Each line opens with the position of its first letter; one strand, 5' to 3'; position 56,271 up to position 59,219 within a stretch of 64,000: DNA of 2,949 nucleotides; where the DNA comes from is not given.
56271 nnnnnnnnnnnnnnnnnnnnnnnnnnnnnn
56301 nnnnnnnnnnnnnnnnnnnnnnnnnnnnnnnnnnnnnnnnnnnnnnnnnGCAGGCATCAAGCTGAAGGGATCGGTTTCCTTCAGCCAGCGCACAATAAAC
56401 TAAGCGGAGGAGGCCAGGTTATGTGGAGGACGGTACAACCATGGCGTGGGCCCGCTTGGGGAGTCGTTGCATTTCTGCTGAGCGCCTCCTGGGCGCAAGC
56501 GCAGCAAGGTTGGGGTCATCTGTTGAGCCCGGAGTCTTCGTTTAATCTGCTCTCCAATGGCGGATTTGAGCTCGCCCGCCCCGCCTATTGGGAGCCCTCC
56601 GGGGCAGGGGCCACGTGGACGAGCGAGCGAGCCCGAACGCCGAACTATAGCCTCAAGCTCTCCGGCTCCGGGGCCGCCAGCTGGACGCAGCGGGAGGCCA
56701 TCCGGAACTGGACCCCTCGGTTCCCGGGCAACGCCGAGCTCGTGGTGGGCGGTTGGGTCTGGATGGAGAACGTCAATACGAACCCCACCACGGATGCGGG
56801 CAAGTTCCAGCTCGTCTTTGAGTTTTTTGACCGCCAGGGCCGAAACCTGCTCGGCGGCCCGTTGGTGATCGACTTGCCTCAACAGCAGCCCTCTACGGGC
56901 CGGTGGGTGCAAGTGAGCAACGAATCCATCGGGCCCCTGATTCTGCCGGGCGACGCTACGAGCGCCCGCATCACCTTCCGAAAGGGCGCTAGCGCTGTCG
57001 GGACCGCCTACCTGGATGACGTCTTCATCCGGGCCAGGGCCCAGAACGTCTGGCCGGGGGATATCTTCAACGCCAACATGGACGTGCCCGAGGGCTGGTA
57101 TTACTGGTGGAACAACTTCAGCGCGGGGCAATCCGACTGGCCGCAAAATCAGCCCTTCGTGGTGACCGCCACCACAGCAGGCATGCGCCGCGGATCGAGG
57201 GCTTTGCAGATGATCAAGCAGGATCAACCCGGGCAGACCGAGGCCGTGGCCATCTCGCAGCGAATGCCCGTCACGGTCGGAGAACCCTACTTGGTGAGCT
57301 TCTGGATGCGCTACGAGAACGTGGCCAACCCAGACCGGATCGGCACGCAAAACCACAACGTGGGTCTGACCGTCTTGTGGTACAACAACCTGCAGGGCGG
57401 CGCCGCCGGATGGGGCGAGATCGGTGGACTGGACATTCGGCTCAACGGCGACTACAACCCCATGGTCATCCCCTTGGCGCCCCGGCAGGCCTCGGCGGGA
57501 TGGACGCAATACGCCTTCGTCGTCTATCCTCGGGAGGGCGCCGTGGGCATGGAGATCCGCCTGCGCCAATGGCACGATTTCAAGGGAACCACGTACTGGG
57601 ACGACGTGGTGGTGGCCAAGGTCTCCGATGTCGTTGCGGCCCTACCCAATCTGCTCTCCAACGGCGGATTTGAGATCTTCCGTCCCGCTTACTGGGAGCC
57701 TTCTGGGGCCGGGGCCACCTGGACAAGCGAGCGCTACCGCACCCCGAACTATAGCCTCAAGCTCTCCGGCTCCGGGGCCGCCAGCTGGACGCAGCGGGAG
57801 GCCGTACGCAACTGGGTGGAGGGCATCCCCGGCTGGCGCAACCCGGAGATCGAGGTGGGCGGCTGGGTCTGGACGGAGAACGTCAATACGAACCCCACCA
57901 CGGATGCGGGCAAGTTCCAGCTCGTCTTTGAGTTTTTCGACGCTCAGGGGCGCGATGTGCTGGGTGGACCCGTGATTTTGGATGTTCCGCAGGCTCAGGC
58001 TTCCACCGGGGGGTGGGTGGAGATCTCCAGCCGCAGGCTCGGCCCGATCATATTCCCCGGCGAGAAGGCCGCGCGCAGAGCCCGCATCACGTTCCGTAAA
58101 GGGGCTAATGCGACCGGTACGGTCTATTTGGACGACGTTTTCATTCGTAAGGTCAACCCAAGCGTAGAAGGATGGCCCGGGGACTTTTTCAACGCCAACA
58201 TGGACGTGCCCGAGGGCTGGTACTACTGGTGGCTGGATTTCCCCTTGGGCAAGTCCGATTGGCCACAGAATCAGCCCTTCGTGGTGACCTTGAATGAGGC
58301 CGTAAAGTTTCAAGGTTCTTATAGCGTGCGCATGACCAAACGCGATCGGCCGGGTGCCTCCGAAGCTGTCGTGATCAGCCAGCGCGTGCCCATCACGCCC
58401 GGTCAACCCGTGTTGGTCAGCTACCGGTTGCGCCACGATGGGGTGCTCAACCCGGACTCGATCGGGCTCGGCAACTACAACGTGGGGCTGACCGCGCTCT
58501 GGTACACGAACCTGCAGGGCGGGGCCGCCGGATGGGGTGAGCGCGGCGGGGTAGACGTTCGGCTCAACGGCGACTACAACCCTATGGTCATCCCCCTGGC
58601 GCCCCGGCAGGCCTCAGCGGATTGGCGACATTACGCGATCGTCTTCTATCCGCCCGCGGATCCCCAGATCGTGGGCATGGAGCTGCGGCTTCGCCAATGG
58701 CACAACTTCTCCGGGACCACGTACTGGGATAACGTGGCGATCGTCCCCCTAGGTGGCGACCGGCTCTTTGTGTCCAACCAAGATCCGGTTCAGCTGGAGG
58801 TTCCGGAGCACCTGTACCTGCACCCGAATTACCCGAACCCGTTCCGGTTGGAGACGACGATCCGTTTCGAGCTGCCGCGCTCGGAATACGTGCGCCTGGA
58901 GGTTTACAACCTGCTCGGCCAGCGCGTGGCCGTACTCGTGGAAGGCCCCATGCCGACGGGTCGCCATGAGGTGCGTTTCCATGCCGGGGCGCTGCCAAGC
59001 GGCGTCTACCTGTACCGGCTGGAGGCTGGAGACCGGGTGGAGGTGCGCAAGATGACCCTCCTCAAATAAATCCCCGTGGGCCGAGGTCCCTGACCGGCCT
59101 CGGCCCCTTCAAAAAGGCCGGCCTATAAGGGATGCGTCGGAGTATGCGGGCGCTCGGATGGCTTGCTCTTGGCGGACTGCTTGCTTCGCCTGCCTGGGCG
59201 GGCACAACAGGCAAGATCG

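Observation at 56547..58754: In-frame 1,104-bp tandem duplication inside a T9SS-secreted CBM-like protein, with mosaic near-identity suggesting ongoing gene conversion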

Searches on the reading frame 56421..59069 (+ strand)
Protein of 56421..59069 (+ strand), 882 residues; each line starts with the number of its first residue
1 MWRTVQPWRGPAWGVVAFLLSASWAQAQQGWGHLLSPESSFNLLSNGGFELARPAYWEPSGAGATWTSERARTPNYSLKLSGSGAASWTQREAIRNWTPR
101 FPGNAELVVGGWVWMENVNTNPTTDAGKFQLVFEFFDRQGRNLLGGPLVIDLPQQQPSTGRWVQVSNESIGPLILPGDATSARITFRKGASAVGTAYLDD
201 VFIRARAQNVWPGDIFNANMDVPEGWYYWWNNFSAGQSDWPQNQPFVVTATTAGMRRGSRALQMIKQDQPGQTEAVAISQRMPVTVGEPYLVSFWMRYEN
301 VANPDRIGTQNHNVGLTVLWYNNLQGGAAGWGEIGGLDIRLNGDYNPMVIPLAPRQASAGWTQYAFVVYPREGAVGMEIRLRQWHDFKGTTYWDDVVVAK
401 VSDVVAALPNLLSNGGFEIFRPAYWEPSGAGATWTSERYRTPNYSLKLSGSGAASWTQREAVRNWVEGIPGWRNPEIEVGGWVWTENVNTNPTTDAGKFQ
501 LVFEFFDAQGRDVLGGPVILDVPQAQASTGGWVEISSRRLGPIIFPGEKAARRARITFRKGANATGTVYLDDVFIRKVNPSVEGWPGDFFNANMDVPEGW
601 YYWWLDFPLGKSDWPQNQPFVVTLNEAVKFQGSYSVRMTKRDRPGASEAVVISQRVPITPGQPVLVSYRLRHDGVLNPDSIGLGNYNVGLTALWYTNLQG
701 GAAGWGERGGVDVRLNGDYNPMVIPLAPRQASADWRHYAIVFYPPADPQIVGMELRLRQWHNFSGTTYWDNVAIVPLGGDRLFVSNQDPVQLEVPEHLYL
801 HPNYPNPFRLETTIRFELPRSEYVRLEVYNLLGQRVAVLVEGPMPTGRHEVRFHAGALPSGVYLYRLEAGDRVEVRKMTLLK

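Call 6: search_protein_families(library=pfam, proteins=[window:56421-59069:+], max_evalue=0.1)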
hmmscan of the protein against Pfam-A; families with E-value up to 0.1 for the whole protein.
window:56421-59069:+ (882 aa): 4 families
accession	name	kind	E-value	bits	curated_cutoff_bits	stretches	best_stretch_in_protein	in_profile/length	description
PF02018.23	CBM_4_9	-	4.1e-10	40.6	25.9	1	42-117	2-75/136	Carbohydrate binding domain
PF18962.6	Por_Secre_tail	-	1.9e-06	28.5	27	1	804-878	2-73/75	Secretion system C-terminal sorting domain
PF13585.12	CHU_C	-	3.2e-05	24.4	27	0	200-237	40-76/86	CHU_C Type IX secretion signal domain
PF11412.14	DsbD_N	-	0.029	14.8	25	0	216-243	22-46/119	Thiol:disulfide interchange protein DsbD, N-terminal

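Call 7: search_protein_families(library=ncbifam, proteins=[window:56421-59069:+], max_evalue=0.1)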
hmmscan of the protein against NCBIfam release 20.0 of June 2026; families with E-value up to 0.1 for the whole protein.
window:56421-59069:+ (882 aa): 5 families
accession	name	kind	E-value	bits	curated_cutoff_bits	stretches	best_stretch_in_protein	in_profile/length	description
TIGR04183.1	Por_Secre_tail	domain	2.3e-09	37.1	23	1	804-878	2-69/72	T9SS type A sorting domain-containing protein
NF052323.1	T9SSA_dep_M6i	equivalog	7.2e-05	20.9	600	1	803-870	960-1027/1043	T9SS-dependent M6-like inactivated metalloprotease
NF038113.1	T9SSA_dep_M36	equivalog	0.0021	16.3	885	1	803-878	795-866/869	T9SS-dependent M36 family metallopeptidase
NF033707.1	T9SS_sortase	equivalog_domain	0.039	11.5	420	1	801-868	999-1076/1095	type IX secretion system sortase PorU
TIGR04362.1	choice_anch_C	subfamily_domain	0.047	13.9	120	0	268-304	55-87/157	choice-of-anchor C family protein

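Call 8: find_homologous_proteins(query=window:56421-59069:+)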
Query window:56421-59069:+ (882 aa): 131 proteins with E <= 0.001 among 8000 candidates; the best 120 are listed.
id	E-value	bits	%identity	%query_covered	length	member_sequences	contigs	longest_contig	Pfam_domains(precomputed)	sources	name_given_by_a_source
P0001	0.0e+0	2076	100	100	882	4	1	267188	PF18962.8,PF02018.24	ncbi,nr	ncbi:MAG: T9SS type A sorting domain-containing protein [Bacteroidetes bacterium]|nr:T9SS type A sor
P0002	0.0e+0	1184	57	96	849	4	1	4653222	PF18962.8,PF02018.24,PF13860.13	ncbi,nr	ncbi:hypothetical protein AWN76_013995 [Rhodothermaceae bacterium RA]|nr:hypothetical protein AWN76_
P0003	0.0e+0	1169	56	95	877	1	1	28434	PF18962.8,PF02018.24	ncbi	ncbi:MAG: T9SS type A sorting domain-containing protein [Gracilimonas sp.]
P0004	0.0e+0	1162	58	96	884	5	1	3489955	PF18962.8,PF02018.24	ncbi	-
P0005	0.0e+0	1156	60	97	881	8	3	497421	PF18962.8,PF02018.24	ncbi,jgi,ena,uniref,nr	ncbi:T9SS type A sorting domain-containing protein [Rhodothermus bifroesti]|uniref:T9SS type A sorti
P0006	0.0e+0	1149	62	85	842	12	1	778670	PF02018.24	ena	-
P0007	0.0e+0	1149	60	99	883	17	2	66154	PF18962.8,PF02018.24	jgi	jgi:uncharacterized protein YeaC (DUF1315 family)/predicted outer membrane lipoprotein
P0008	0.0e+0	1142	59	98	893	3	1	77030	PF18962.8,PF02018.24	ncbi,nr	ncbi:MAG: hypothetical protein KatS3mg043_1607 [Rhodothermaceae bacterium]|nr:MAG: hypothetical prot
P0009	0.0e+0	1134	57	99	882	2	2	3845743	PF18962.8,PF02018.24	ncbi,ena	-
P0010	0.0e+0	1124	57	98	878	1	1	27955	PF18962.8,PF02018.24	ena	-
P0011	0.0e+0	1123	57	96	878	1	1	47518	PF18962.8,PF02018.24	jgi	jgi:hypothetical protein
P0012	0.0e+0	1119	55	98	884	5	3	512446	PF18962.8,PF02018.24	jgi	-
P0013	0.0e+0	1119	57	100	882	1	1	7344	PF18962.8,PF02018.24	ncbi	ncbi:MAG: T9SS type A sorting domain-containing protein [Bacteroidota bacterium]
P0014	0.0e+0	1106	51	99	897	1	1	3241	PF18962.8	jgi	jgi:hypothetical protein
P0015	0.0e+0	1101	55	98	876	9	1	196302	PF18962.8,PF02018.24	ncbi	ncbi:MAG: T9SS type A sorting domain-containing protein [Cyclonatronaceae bacterium]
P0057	7.7e-195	668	58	54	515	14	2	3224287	PF18962.8,PF02018.24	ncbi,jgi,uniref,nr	ncbi:T9SS type A sorting domain-containing protein [Rhodothermus marinus]|uniref:T9SS type A sorting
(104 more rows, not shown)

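Call 16: find_related_loci(query=A1, collection=genome_contigs, flank=8000)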
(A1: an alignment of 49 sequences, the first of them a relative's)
Query A1 (882 aa) in genome_contigs; peptide patterns used: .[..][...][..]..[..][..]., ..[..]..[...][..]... (x = any residue, [..] = any of these).
102 stretches matched a pattern; 49 encode a relative of the query (tblastn E <= 1e-3); 45 distinct loci.
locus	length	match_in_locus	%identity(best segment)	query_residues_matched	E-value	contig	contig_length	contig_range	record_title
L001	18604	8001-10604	57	15-882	0e+0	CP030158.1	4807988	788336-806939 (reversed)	Roseithermus sacchariphilus strain MEBiC09517 chromosome, complete genome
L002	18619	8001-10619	57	12-882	0e+0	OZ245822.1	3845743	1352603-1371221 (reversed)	MAG: Balneolaceae bacterium isolate 8bdb819f-897e-4bf4-8cfd-ed2fa6458a51 genome assembly, chromosome: 1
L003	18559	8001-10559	58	35-882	0e+0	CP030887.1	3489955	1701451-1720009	MAG: Balneolaceae bacterium isolate ECT2AJA-110-D chromosome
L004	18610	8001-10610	56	15-882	0e+0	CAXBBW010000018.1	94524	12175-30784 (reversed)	MAG TPA_asm: uncultured Balneolaceae bacterium isolate ERR2762135_binner13_Refined_12 genome assembly, contig: ERZ342183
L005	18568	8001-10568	55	25-882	0e+0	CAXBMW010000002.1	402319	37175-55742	MAG TPA_asm: uncultured Balneolaceae bacterium isolate ERR2762122_metabat2_136 genome assembly, contig: ERZ3421826.26, w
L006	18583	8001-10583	53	33-882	0e+0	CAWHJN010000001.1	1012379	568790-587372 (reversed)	MAG: Rhodothermales bacterium isolate MFD01721.bin.1.94 genome assembly, contig: contig_28962, whole genome shotgun sequ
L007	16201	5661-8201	55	40-882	0e+0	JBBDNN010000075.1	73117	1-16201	MAG: Balneolaceae bacterium isolate LejiaB_40_15 Lejia_B_464_length_73117_cov_9, whole genome shotgun sequence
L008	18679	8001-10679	51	1-882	0e+0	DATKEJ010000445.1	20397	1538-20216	MAG TPA_asm: Rhodothermales bacterium isolate SMAG_U14496 k141_3084322, whole genome shotgun sequence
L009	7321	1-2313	53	42-882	0e+0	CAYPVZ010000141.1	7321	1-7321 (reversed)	MAG TPA_asm: uncultured Rhodothermales bacterium isolate binchicken_co237_18 genome assembly, contig: NODE_5753_length_7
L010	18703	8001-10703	48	14-882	0e+0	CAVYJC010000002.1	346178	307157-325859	MAG: uncultured Bacteroidetes bacterium isolate MFD05684.bin.1.294 genome assembly, contig: contig_14718, whole genome s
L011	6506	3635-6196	50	38-882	0e+0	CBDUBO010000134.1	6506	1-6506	MAG TPA_asm: uncultured Rhodothermales bacterium isolate ERR2431955_binner23_Refined_32 genome assembly, contig: ERZ2387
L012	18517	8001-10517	50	17-879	0e+0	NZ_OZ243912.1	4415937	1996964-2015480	MAG: Rubrivirga sp. isolate ea9bf608-3c81-4348-88b3-bda7443e7dba chromosome 1, complete sequence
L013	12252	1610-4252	56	1-882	0e+0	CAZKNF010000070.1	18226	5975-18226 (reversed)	MAG TPA_asm: uncultured Rhodothermales bacterium isolate SRP284430_co1_165 genome assembly, contig: NODE_1843_length_182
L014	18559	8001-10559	48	17-881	0e+0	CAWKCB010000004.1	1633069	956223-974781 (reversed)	MAG: uncultured Bacteroidetes bacterium isolate MFD03250.bin.1.116 genome assembly, contig: contig_4677, whole genome sh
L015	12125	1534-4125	59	25-882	0e+0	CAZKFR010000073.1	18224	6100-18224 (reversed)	MAG TPA_asm: uncultured Rhodothermaceae bacterium isolate SRP162660_co1_314 genome assembly, contig: NODE_1438_length_18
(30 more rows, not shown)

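Call 29: search_protein_families(library=pfam, proteins=[L003:13339-16629:+, L003:16638-17675:+, L003:5592-6689:-, L003:4438-5571:-, L003:2875-4176:-, L003:499-2202:-, L001:13872-17306:+, L001:17317-18384:+], max_evalue=0.001)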
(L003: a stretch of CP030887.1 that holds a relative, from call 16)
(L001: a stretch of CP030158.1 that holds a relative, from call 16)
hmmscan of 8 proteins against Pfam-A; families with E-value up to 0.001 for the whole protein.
L003:13339-16629:+ (1096 aa): 0 families

L003:16638-17675:+ (345 aa): 3 families
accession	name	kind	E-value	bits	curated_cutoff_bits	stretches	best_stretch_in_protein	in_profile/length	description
PF19572.5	PorV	-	3.2e-09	37.1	27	1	30-166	6-145/243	Type IX secretion system protein PorV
PF03687.19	UPF0164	-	7.6e-09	35.3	21.4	1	29-116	33-119/325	Uncharacterised protein family (UPF0164)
PF03349.22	Toluene_X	-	4.8e-05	22.4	29.7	1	29-160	8-112/421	Outer membrane protein transport protein (OMPP1/FadL/TodX)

L003:5592-6689:- (365 aa): 3 families
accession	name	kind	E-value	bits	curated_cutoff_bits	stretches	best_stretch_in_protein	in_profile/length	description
PF01408.29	GFO_IDH_MocA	-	8e-22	78.6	24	1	5-120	1-120/120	Oxidoreductase family, NAD-binding Rossmann fold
PF02894.22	GFO_IDH_MocA_C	-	9.2e-09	35.8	22.9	1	157-360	30-210/218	Oxidoreductase family, C-terminal alpha/beta domain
PF22725.1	GFO_IDH_MocA_C3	-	6.2e-08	33.1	27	1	153-233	25-108/124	GFO/IDH/MocA C-terminal domain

L003:4438-5571:- (377 aa): 8 families
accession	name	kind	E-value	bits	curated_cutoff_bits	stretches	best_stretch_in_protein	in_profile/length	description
PF00005.33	ABC_tran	-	8.8e-35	120.7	25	1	20-161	2-136/137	ABC transporter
PF08402.16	TOBE_2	-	1.4e-06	28.7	21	1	284-360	1-76/76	TOBE domain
PF17912.7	OB_MalK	-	9.4e-06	26.8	27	1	235-291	1-53/53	MalK OB fold domain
PF02463.25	SMC_N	-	1.6e-05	24.9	40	1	4-204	5-208/220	RecF/RecN/SMC N terminal domain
PF13304.12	AAA_21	-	1.9e-05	25.3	27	0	31-56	1-36/304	AAA domain, putative AbiEii toxin, Type IV TA system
PF03193.22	RsgA_GTPase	-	8.5e-05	22.9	30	1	9-61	87-138/174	RsgA GTPase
PF03215.21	Rad17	-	0.00036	20.9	23.8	1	17-56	33-72/186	Rad17 P-loop domain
PF13401.12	AAA_22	-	0.0007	20.4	27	0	30-55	6-31/130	AAA domain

L003:2875-4176:- (433 aa): 1 family
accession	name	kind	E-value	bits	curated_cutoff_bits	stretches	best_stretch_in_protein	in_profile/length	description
PF18943.6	DUF5690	-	1.1e-165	551.6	25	1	39-419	1-381/382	Family of unknown function (DUF5690)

L003:499-2202:- (567 aa): 4 families
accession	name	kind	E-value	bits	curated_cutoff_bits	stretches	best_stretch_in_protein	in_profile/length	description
PF02518.31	HATPase_c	-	4.8e-27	95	26.4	1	430-539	2-109/111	Histidine kinase-, DNA gyrase B-, and HSP90-like ATPase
PF00512.31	HisKA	-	9.3e-13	48.5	26.9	1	318-383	3-66/66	His Kinase A (phospho-acceptor) domain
PF14501.12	HATPase_c_5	-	3.4e-07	30.5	22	1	433-526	5-91/102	GHKL domain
PF13581.12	HATPase_c_2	-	0.00073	20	27.4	0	433-515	31-110/127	Histidine kinase-like ATPase domain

L001:13872-17306:+ (1144 aa): 0 families

L001:17317-18384:+ (355 aa): 3 families
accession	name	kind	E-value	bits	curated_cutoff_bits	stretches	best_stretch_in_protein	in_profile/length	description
PF03687.19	UPF0164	-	5.5e-09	35.7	21.4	1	36-148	28-142/325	Uncharacterised protein family (UPF0164)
PF19572.5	PorV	-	1e-07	32.2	27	1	40-177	6-146/243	Type IX secretion system protein PorV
PF03349.22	Toluene_X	-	0.00055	19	29.7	0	58-103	24-68/421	Outer membrane protein transport protein (OMPP1/FadL/TodX)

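Call 40: search_protein_families(library=ncbifam, proteins=[L003:13339-16629:+, L003:16638-17675:+, L003:10647-13316:+], max_evalue=0.01)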
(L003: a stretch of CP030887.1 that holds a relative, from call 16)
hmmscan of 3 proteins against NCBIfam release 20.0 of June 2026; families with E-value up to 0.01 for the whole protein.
L003:13339-16629:+ (1096 aa): 1 family
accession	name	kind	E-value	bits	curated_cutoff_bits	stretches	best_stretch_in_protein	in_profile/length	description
NF052228.1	T9SS_PorZ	equivalog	0.0015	17.1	260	1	990-1096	667-757/757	type IX secretion system anionic LPS delivery protein PorZ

L003:16638-17675:+ (345 aa): 5 families
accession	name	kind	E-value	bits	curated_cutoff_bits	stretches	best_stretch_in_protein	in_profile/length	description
NF033709.1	PorV_fam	subfamily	1.8e-59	202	90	1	34-345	1-326/326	PorV/PorQ family protein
NF033711.1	T9SS_PorQ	equivalog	1e-23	83.9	220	1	17-205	10-192/335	type IX secretion system protein PorQ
NF052325.1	PorVQ2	equivalog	6.9e-23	81.1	325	1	30-186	20-187/354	putative type IX sorting system protein PorV2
NF033710.1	T9SS_OM_PorV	equivalog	2.4e-18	66.5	250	1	26-215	15-219/367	type IX secretion system outer membrane channel protein PorV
NF053685.1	BamG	equivalog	7.1e-05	22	250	0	164-253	177-267/397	BamG family beta-barrel-assembly machinery protein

L003:10647-13316:+ (889 aa): 19 families
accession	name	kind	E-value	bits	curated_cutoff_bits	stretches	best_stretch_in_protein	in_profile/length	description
TIGR04056.1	OMP_RagA_SusC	subfamily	3.9e-23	81.7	368.25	2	31-229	2-206/981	SusC/RagA family TonB-linked outer membrane protein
TIGR01785.1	TonB-hemin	subfamily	7.4e-22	77.5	316.85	2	526-749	366-573/677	TonB-dependent heme/hemoglobin receptor family protein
TIGR01786.1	TonB-hemlactrns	subfamily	8.9e-22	77.2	323.75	1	492-889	354-719/719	TonB-dependent hemoglobin/transferrin/lactoferrin family receptor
NF007478.2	PRK10064.1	equivalog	1.2e-14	53.5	745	2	577-667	394-486/663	catecholate siderophore receptor CirA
TIGR01783.1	TonB-siderophor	subfamily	1.9e-14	53.3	223.5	2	472-667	315-484/649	TonB-dependent siderophore receptor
NF010011.0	PRK13484.1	equivalog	7.1e-11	41.1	1197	1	578-763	418-589/682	IreA family TonB-dependent siderophore receptor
NF010010.0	PRK13483.1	equivalog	9.3e-11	40.4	927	1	601-739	428-563/660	ligand-gated channel protein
TIGR01782.1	TonB-Xanth-Caul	subfamily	6e-10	38.1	310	1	527-733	526-756/868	TonB-dependent receptor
TIGR01779.1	TonB-B12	equivalog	9e-10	37.7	599.7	2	527-669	357-465/614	TonB-dependent vitamin B12 receptor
NF041535.1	TonB_rec_PqqU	equivalog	9e-10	37.5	1200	1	175-251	78-154/676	TonB-dependent receptor PqqU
NF010012.0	PRK13486.1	equivalog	8.4e-07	27.7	924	1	622-666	460-504/696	TonB-dependent receptor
NF010048.1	PRK13524.1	subfamily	2.1e-06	26.5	493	1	195-240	143-189/744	FepA family TonB-dependent siderophore receptor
NF010038.0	PRK13513.1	equivalog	5.1e-06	25.3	942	0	626-721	445-545/659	ligand-gated channel protein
NF049946.1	TonB_dep_CU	exception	6.5e-06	24.7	700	1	197-230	140-173/683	TonB-dependent receptor, CU motif-type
NF010051.0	PRK13528.1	subfamily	0.0001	20.7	583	1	196-241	140-186/727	FepA family TonB-dependent siderophore receptor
NF052649.1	TonRcptRhtA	equivalog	0.00014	20.2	1100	1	144-235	84-173/744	TonB-dependent siderophore receptor RhtA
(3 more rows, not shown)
